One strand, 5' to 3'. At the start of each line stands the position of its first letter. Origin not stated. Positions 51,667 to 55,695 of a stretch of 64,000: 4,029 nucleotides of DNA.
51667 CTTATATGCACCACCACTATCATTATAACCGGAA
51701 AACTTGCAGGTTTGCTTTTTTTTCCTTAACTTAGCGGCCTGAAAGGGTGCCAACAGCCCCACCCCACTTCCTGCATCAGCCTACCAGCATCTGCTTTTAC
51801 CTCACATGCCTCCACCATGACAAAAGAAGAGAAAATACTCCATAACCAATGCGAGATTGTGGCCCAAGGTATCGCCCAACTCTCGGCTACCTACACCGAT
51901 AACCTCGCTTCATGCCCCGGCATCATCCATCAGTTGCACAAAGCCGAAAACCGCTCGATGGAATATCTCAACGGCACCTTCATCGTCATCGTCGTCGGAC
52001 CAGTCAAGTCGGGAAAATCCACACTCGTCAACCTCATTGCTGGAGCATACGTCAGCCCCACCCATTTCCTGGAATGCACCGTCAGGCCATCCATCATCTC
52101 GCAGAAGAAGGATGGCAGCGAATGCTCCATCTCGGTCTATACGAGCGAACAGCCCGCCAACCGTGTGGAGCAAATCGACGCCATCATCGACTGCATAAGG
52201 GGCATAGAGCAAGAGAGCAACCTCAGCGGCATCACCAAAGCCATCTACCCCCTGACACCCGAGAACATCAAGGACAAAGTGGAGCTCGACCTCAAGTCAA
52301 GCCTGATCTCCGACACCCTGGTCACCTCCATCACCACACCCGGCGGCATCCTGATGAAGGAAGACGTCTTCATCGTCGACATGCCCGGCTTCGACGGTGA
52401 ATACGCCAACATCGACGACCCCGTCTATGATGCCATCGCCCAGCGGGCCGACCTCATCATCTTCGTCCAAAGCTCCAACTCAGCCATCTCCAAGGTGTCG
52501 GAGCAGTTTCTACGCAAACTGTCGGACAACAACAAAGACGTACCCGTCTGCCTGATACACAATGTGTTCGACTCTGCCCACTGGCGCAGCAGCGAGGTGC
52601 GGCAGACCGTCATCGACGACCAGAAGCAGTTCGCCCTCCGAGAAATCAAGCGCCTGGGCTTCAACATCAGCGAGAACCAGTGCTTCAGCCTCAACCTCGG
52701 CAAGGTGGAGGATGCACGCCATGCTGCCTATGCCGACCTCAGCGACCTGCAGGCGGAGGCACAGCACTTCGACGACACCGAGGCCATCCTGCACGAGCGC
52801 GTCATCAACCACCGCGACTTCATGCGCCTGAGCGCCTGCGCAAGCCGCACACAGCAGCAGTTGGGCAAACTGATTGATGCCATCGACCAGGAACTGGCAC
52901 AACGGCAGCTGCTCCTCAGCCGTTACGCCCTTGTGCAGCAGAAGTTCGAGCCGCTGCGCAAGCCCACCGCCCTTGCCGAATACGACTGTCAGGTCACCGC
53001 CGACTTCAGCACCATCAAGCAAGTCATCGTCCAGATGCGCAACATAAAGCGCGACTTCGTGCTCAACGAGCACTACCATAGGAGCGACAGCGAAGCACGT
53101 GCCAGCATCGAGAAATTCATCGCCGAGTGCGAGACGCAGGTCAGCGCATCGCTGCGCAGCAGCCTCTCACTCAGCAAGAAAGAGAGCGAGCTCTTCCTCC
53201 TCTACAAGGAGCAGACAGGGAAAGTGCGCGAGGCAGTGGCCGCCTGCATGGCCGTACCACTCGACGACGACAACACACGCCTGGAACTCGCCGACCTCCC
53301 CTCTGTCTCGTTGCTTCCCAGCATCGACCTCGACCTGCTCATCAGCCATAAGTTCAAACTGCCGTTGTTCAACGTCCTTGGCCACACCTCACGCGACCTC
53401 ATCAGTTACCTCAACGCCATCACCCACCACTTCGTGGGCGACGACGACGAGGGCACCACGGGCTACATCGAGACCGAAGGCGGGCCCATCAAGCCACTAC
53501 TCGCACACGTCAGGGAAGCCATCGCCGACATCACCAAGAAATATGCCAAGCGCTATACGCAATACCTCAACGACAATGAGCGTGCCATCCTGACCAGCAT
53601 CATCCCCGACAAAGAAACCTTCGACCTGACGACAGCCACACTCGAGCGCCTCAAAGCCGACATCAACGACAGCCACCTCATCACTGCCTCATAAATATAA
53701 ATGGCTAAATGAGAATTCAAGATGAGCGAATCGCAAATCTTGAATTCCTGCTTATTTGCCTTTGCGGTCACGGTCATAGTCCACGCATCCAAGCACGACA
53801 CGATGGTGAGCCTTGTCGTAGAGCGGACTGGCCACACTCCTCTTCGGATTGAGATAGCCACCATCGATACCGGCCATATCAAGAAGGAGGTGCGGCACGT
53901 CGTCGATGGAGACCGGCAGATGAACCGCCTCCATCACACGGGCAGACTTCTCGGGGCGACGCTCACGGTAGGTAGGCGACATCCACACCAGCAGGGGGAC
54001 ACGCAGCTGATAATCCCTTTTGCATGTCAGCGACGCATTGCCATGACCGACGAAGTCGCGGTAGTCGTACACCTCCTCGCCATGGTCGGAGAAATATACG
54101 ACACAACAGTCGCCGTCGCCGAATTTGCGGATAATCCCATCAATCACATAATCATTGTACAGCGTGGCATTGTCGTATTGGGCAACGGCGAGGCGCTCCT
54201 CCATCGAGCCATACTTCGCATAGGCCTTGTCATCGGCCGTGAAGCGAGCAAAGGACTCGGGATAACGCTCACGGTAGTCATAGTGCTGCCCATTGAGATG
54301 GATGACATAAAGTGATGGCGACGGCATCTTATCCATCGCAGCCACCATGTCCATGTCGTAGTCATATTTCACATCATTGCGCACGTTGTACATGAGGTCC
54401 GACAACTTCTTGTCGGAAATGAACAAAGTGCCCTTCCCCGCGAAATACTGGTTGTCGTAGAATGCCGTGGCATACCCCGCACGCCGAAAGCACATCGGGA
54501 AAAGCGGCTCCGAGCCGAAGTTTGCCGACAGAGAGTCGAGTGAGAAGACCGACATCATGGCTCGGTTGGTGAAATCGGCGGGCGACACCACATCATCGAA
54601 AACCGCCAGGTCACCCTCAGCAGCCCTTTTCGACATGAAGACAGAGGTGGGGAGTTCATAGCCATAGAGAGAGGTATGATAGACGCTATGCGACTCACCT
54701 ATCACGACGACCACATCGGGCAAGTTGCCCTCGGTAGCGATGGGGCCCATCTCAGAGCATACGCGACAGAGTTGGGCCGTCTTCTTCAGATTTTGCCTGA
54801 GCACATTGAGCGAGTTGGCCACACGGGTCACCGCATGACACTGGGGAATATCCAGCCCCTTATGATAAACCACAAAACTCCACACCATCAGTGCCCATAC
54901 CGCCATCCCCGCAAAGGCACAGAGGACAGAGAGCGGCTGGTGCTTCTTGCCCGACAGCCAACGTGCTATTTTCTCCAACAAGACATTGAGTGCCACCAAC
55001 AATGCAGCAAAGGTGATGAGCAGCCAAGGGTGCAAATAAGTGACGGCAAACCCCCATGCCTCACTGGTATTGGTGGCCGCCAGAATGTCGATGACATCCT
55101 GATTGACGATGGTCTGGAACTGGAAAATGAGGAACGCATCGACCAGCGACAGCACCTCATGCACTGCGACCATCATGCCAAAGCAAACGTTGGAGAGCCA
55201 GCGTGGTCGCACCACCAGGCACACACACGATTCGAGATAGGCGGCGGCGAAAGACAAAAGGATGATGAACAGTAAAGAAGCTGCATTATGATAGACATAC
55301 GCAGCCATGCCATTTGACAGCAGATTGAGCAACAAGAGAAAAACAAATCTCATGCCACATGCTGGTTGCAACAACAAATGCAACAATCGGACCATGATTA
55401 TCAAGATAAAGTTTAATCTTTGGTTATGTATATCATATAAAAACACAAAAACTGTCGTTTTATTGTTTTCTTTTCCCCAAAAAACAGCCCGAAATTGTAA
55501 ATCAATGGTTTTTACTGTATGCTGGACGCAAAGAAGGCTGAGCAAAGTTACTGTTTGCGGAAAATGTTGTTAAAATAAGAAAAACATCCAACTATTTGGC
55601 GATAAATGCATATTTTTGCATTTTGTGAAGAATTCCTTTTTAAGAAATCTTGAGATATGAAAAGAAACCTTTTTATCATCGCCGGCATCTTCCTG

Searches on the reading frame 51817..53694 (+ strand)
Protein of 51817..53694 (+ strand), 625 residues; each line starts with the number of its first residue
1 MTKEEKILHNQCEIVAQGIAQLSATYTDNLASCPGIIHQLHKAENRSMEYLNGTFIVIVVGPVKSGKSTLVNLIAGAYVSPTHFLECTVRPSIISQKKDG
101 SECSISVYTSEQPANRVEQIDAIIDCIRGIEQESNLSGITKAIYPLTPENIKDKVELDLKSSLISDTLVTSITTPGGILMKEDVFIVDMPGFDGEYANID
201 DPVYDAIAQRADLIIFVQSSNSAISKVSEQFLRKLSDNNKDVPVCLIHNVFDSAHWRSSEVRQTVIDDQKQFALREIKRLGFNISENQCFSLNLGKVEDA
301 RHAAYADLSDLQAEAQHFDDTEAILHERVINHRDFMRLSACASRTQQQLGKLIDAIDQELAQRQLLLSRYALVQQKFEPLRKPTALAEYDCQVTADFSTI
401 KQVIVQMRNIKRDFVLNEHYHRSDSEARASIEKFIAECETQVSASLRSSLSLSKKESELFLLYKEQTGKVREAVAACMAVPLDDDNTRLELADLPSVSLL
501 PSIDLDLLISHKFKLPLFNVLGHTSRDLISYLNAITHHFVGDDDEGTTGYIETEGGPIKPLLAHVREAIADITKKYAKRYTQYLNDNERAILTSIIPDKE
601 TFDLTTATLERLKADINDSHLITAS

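Call 39: search_protein_families(library=pfam, proteins=[window:51817-53694:+], max_evalue=0.0001)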
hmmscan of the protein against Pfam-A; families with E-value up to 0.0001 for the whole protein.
window:51817-53694:+ (625 aa): 2 families
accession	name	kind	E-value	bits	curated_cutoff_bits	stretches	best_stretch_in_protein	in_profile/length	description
PF00350.29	Dynamin_N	-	7e-23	81.9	27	1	57-249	1-167/168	Dynamin family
PF01926.29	MMR_HSR1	-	3.2e-08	34.1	21.9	0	168-242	30-107/113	50S ribosome-binding GTPase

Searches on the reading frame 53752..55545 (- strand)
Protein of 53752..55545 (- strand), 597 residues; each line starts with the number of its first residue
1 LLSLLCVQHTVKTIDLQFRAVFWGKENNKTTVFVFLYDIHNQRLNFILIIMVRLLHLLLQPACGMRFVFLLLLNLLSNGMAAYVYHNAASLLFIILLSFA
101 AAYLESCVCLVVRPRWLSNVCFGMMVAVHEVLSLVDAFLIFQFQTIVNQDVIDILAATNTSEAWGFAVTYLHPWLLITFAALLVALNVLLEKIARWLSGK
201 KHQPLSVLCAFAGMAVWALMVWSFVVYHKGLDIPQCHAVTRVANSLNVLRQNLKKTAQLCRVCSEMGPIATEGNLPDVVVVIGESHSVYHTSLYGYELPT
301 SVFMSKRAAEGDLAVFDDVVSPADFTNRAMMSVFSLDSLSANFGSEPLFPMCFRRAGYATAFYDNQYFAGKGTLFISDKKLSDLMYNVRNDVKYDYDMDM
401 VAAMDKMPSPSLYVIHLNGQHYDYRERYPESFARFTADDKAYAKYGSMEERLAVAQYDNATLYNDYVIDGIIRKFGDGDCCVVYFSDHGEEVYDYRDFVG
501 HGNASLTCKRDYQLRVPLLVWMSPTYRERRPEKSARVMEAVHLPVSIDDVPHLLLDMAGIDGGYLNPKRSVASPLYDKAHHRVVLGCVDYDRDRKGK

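Call 39: search_protein_families(library=pfam, proteins=[window:53752-55545:-], max_evalue=0.0001)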
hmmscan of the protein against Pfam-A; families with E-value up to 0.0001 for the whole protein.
window:53752-55545:- (597 aa): 1 family
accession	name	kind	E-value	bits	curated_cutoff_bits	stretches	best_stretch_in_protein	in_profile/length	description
PF00884.28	Sulfatase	-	1.6e-33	116.8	25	1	276-560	1-301/301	Sulfatase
